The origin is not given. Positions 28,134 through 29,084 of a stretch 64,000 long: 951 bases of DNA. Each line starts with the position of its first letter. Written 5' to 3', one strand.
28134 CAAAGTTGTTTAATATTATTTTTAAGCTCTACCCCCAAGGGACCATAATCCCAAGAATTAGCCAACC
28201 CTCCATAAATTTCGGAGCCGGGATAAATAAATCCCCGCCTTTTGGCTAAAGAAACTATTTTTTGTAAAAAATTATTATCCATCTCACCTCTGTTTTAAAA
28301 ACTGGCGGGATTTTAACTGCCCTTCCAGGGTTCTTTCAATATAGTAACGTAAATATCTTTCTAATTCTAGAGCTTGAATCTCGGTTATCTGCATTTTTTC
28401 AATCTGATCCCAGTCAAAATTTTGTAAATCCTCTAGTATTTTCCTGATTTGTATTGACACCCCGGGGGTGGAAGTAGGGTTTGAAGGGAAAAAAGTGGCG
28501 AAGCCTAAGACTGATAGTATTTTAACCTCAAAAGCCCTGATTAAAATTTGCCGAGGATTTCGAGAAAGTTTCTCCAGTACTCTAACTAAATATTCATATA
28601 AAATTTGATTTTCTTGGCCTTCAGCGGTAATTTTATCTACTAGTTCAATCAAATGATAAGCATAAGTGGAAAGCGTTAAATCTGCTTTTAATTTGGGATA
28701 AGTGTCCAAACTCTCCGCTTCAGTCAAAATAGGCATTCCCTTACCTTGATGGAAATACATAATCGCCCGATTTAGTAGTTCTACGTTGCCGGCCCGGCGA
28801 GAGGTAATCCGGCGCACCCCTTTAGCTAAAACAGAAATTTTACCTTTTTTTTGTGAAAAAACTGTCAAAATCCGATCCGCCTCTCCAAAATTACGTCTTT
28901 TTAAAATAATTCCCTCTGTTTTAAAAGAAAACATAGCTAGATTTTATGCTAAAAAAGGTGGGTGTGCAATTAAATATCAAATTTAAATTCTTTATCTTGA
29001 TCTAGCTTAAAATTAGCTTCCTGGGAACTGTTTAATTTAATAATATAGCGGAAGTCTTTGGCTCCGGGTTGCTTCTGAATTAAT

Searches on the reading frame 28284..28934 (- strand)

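Call 31: search_protein_families(library=pfam, proteins=[window:28284-28934:-], max_evalue=0.001)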
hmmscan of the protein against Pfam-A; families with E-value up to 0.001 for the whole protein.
window:28284-28934:- (216 aa): 2 families
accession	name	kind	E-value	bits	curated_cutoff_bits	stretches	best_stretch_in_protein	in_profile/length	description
PF11967.14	RecO_N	-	2.7e-20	72.6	27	1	1-79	1-80/80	Recombination protein O N terminal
PF02565.21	RecO_C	-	9.8e-20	71.3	22.1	2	85-146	3-65/157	Recombination protein O C terminal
